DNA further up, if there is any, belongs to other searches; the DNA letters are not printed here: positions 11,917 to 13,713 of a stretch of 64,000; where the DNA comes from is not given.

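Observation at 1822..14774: Apparently undescribed catabolic operon: Liv-type ABC, PrpF/Mii isomerase, GntR, ThDP enzyme, ALDH, cupin, TcuA-like dehydrogenase, MFS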

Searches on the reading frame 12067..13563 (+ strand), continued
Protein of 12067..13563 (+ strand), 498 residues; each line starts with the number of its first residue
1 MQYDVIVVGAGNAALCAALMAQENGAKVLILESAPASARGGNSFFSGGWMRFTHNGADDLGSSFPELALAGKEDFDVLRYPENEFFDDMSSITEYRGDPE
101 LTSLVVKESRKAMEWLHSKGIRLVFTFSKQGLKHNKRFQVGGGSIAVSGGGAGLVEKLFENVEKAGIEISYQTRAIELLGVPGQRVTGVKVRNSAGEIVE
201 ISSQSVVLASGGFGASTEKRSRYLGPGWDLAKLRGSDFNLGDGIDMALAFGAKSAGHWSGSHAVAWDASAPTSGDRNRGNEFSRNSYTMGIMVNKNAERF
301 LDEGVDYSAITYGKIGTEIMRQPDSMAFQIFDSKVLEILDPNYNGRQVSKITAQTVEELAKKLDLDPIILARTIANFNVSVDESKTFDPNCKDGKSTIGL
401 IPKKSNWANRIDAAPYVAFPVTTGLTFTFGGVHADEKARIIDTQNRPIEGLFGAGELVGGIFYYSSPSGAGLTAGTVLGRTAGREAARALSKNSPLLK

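Call 38: search_solved_structures(query=window:12067-13563:+, max_evalue=1e-30, show_alignments=4)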
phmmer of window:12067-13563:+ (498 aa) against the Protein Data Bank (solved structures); distinct sequences matched with E-value up to 1e-30: 17.
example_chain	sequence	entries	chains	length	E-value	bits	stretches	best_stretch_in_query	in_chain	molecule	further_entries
1qo8_A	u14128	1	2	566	8.4e-35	123.7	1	4-488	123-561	FLAVOCYTOCHROME C3 FUMARATE REDUCTASE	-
1d4c_A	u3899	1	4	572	4.2e-34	121.4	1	4-489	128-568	FLAVOCYTOCHROME C FUMARATE REDUCTASE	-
1d4d_A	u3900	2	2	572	4.5e-34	121.3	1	4-489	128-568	FLAVOCYTOCHROME C FUMARATE REDUCTASE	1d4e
1jrz_A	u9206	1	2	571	8.2e-33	117.2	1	3-493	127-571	FLAVOCYTOCHROME C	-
1ksu_A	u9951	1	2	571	3.3e-32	115.2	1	3-493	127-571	flavocytochrome c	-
2b7r_A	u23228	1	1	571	6.8e-32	114.2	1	3-493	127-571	Fumarate reductase flavoprotein subunit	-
1p2e_A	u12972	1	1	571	1.1e-31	113.5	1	3-493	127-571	flavocytochrome c3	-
1qjd_A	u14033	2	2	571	1.1e-31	113.5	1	3-493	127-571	FLAVOCYTOCHROME C3 | Fumarate reductase flavoprotein subunit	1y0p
1p2h_A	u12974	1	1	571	1.1e-31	113.5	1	3-493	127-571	flavocytochrome c3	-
1e39_A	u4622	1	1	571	1.3e-31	113.2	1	3-493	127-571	FUMARATE REDUCTASE FLAVOPROTEIN SUBUNIT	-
1q9i_A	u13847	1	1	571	1.3e-31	113.2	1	3-493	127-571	flavocytochrome c3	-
1jry_A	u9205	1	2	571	1.4e-31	113.2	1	3-493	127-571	FLAVOCYTOCHROME C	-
1jrx_A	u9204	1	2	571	1.6e-31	112.9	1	3-493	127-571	FLAVOCYTOCHROME C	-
1lj1_A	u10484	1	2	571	1.8e-31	112.8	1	3-493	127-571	flavocytochrome c3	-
1m64_A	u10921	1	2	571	1.8e-31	112.8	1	3-493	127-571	flavocytochrome c3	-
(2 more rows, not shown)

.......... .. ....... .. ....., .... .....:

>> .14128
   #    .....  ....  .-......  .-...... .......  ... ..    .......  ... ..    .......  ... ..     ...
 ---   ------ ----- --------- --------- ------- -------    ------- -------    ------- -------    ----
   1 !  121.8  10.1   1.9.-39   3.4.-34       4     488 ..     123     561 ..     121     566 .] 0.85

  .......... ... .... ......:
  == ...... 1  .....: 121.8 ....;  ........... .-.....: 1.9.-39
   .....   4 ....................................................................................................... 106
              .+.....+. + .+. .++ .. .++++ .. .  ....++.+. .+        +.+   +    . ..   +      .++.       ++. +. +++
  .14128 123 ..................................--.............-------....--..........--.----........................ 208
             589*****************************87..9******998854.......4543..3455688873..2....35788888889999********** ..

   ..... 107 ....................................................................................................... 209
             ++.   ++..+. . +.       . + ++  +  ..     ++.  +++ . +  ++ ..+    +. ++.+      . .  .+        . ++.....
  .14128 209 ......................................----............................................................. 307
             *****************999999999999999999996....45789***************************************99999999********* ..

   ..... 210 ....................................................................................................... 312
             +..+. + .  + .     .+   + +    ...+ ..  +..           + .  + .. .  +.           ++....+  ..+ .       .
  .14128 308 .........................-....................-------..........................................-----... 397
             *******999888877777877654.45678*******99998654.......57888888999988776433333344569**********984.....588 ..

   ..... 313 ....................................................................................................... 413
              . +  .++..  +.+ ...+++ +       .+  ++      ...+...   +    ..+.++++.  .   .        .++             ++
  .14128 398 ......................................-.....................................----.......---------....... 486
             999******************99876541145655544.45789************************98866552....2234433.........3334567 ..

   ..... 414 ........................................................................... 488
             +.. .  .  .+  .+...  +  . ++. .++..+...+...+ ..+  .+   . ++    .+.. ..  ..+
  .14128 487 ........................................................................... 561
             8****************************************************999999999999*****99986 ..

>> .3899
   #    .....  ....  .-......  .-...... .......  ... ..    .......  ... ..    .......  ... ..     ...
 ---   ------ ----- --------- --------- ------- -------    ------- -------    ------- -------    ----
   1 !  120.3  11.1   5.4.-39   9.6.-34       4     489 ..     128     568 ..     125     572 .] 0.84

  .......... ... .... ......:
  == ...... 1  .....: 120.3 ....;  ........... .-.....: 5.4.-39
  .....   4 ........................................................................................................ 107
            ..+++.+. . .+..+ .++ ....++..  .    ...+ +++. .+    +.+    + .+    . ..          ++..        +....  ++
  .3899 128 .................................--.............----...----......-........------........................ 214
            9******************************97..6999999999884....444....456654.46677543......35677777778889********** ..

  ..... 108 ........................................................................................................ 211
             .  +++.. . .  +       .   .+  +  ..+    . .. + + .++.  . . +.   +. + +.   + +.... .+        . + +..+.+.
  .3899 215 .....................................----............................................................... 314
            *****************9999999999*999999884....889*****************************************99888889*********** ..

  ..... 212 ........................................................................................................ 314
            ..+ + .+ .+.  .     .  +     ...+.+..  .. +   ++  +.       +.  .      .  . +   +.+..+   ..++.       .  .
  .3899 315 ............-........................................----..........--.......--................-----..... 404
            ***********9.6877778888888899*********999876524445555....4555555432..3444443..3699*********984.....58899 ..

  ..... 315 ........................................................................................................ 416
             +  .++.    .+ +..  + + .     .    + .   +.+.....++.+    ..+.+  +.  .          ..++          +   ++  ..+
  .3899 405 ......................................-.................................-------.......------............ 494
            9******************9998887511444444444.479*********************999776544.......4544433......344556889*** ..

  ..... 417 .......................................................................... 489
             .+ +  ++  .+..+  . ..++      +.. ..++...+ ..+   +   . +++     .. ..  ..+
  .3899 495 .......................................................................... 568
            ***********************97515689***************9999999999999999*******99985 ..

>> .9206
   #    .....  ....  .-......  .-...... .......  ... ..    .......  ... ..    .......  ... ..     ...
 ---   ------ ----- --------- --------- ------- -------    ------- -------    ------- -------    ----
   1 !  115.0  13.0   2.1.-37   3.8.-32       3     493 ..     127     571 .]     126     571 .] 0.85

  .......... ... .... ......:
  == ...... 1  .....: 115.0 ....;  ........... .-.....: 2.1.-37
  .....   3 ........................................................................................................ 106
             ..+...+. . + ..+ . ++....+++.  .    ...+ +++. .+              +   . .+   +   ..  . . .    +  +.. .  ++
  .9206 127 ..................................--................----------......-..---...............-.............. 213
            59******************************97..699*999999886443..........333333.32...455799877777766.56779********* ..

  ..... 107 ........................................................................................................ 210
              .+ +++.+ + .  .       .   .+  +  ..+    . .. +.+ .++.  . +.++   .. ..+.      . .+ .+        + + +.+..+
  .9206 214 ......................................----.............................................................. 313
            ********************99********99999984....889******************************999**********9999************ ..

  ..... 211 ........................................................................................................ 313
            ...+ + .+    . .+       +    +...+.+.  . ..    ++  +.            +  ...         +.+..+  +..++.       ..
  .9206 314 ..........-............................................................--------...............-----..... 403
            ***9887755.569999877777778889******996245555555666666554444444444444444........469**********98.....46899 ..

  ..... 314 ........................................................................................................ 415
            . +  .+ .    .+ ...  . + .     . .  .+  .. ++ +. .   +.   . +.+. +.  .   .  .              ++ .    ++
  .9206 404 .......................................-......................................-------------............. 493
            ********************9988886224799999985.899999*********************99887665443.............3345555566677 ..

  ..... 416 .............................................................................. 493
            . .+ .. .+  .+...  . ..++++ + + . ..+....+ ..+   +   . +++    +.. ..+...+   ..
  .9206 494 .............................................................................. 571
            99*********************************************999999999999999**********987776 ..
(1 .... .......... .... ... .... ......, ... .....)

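Call 51: search_dna_similar(query=window:12067-13563:+, collection=plasmids, mode=protein, max_rows=40, max_evalue=1e-30)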
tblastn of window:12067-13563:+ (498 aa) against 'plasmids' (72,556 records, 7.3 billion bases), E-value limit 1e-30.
Records with a match: 187; places in all: 195; records where one place covers at least 80% of the query: 183.
Best place of each record, by identity: <60% 187.
By first word of the organism name: Pseudosulfitobacter 32; Salmonella 29; Escherichia 19; Paracoccus 11; Rhizobium 9; Rhodococcus 9; Cupriavidus 8; Bradyrhizobium 7; Shinella 7; Azospirillum 5; and 31 more.
By predicted mobility (MOB-suite, as given by PLSDB): non-mobilizable 103; conjugative 61; mobilizable 23.
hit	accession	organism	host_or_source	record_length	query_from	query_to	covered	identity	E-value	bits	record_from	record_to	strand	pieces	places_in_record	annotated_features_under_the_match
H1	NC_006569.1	Ruegeria pomeroyi DSS-3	-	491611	3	487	97%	49.4%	2e-105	409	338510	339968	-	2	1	none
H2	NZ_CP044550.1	Hydrogenophaga sp. BPS33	-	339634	2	486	97%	48.1%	1e-119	394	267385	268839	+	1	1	tcuA: FAD-dependent tricarballylate dehydrogenase TcuA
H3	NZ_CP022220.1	Bradyrhizobium guangxiense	peanut,cell culture,roots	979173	4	480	96%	48.2%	1e-119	394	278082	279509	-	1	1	tcuA: FAD-dependent tricarballylate dehydrogenase TcuA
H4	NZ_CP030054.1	Bradyrhizobium guangzhouense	Arachis hypogaea,Microbe,nodule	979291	4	480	96%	48.2%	1e-119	394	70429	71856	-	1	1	tcuA: FAD-dependent tricarballylate dehydrogenase TcuA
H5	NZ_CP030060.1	Bradyrhizobium sp. CCBAU 53351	Arachis hypogaea,Microbe,nodule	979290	4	480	96%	48.2%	1e-119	394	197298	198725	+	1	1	tcuA: FAD-dependent tricarballylate dehydrogenase TcuA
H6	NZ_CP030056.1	Bradyrhizobium sp. CCBAU 53340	Arachis hypogaea,Microbe,nodule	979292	4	480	96%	48.2%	1e-119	394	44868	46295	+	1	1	tcuA: FAD-dependent tricarballylate dehydrogenase TcuA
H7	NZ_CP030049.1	Bradyrhizobium sp. CCBAU 53338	Arachis hypogaea,Microbe,nodule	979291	4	480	96%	48.2%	1e-119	394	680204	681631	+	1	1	tcuA: FAD-dependent tricarballylate dehydrogenase TcuA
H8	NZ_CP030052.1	Bradyrhizobium guangdongense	peanut,cell culture,roots of peanut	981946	4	480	96%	48.2%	1e-119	394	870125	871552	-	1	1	tcuA: FAD-dependent tricarballylate dehydrogenase TcuA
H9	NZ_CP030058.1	Bradyrhizobium guangdongense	Arachis hypogaea,Microbe,nodule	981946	4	480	96%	48.2%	1e-119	394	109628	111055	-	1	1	tcuA: FAD-dependent tricarballylate dehydrogenase TcuA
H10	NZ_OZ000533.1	Shinella sp. WSC3-e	-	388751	1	489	98%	47.0%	5e-114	377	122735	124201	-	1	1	tcuA: FAD-dependent tricarballylate dehydrogenase TcuA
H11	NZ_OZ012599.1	Shinella sp. WSD5-1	-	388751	1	489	98%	47.0%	5e-114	377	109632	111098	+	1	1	tcuA: FAD-dependent tricarballylate dehydrogenase TcuA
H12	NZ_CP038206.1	Paracoccus pantotrophus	single cell,soil associated with ...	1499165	3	488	98%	47.1%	2e-113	375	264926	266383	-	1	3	none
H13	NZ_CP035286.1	Paracoccus versutus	whole organism,soil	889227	28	491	93%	48.2%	2e-119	393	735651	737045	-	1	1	tcuA: FAD-dependent tricarballylate dehydrogenase TcuA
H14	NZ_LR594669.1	Variovorax sp. SRS16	linuron-contaminated soil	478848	4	487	97%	44.2%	2e-103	347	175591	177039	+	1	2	tcuA: FAD-dependent tricarballylate dehydrogenase TcuA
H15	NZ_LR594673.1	Variovorax sp. PBL-E5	linuron-contaminated soil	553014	4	487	97%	44.2%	1e-102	344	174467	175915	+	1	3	tcuA: FAD-dependent tricarballylate dehydrogenase TcuA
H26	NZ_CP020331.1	Martelella mediterranea DSM 17316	-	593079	3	493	99%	36.4%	3e-59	218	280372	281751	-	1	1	tcuA: FAD-dependent tricarballylate dehydrogenase TcuA | tcuB: tricarballylate utilization 4Fe-4S protein TcuB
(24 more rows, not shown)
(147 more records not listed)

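Call 52: get_annotated_region(hit=H1, flank=9000)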
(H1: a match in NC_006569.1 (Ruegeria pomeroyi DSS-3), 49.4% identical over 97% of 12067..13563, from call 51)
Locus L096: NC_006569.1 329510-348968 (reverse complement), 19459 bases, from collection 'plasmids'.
description: Ruegeria pomeroyi DSS-3 megaplasmid, complete sequence
organism: Ruegeria pomeroyi DSS-3 (NCBI taxid 246200)
taxonomy: Bacteria; Pseudomonadota; Alphaproteobacteria; Rhodobacterales; Roseobacteraceae; Ruegeria; Ruegeria pomeroyi; Ruegeria pomeroyi DSS-3
host: -; source: -; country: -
typing (MOB-suite, as given by PLSDB): non-mobilizable; replicon rep_cluster_95
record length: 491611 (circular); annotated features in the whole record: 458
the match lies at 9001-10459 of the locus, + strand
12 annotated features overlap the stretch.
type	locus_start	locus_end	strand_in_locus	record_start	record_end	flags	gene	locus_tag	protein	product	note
CDS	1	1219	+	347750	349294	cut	-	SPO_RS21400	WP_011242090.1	trimethylamine methyltransferase family protein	-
CDS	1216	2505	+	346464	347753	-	-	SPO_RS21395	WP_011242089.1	aminotransferase class III-fold pyridoxal phosphate-dependent enzyme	-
CDS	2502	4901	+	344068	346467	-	-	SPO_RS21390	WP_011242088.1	FAD-dependent oxidoreductase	-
CDS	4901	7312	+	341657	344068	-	-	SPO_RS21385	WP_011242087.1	FAD-dependent oxidoreductase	-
CDS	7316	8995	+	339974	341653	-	-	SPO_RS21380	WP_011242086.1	thiamine pyrophosphate-binding protein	-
CDS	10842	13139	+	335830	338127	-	-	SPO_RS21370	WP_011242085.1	Tex family protein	-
CDS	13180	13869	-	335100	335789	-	-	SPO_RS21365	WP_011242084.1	DnaA N-terminal domain-containing protein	-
CDS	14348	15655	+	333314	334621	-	-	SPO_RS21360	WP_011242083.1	AAA family ATPase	-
CDS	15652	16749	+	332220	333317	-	-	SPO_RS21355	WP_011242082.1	ParB N-terminal domain-containing protein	-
CDS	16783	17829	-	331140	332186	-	-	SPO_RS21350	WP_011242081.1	tyrosine-type recombinase/integrase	GO:0015074 - DNA integration [Evidence IEA]; GO:0006310 - DNA recombination [Evidence IEA]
CDS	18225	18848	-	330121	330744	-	-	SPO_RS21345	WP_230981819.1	GntR family transcriptional regulator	-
CDS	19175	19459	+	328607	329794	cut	-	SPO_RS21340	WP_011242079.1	ABC transporter substrate-binding protein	-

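Call 53: get_annotated_region(hit=H2, flank=9000)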
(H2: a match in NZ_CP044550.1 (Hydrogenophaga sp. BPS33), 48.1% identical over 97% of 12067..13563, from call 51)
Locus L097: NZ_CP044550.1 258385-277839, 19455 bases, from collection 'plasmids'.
description: Hydrogenophaga sp. BPS33 plasmid pBPS33-1, complete sequence
organism: Hydrogenophaga sp. BPS33 (NCBI taxid 2651974)
taxonomy: Bacteria; Pseudomonadota; Betaproteobacteria; Burkholderiales; Comamonadaceae; Hydrogenophaga; Hydrogenophaga sp. BPS33
host: -; source: -; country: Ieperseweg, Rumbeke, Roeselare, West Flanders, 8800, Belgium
typing (MOB-suite, as given by PLSDB): non-mobilizable
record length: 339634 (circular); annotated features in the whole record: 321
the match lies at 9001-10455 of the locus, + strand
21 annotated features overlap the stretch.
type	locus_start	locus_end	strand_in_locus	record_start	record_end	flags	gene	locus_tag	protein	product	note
CDS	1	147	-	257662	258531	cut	-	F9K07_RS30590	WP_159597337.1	amidohydrolase family protein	-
CDS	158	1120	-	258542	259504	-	-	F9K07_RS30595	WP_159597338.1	tripartite tricarboxylate transporter substrate binding protein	-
CDS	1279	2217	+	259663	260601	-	-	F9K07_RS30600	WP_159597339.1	LysR family transcriptional regulator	-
CDS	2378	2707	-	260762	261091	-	-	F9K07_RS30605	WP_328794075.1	LysR family transcriptional regulator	-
CDS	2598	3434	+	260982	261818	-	-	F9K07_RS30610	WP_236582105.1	nucleoside hydrolase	-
CDS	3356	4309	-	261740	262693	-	-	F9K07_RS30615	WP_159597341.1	2-hydroxyacid dehydrogenase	-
CDS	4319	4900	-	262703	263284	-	-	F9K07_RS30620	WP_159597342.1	amino acid synthesis family protein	-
CDS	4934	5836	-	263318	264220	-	-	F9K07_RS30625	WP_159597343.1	NAD(P)-dependent oxidoreductase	-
CDS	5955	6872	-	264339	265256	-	-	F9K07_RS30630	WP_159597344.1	LysR family transcriptional regulator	-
CDS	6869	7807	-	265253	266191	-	-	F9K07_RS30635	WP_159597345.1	CysB family HTH-type transcriptional regulator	-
CDS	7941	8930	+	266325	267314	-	-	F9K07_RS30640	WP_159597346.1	tripartite tricarboxylate transporter substrate binding protein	-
CDS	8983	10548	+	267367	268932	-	tcuA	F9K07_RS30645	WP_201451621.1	FAD-dependent tricarballylate dehydrogenase TcuA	-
CDS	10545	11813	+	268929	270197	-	-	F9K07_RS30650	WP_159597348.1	3-isopropylmalate dehydratase large subunit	-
CDS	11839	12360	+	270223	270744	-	leuD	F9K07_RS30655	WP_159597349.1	3-isopropylmalate dehydratase small subunit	-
CDS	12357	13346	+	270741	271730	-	-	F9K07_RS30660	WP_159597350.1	tripartite tricarboxylate transporter substrate binding protein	-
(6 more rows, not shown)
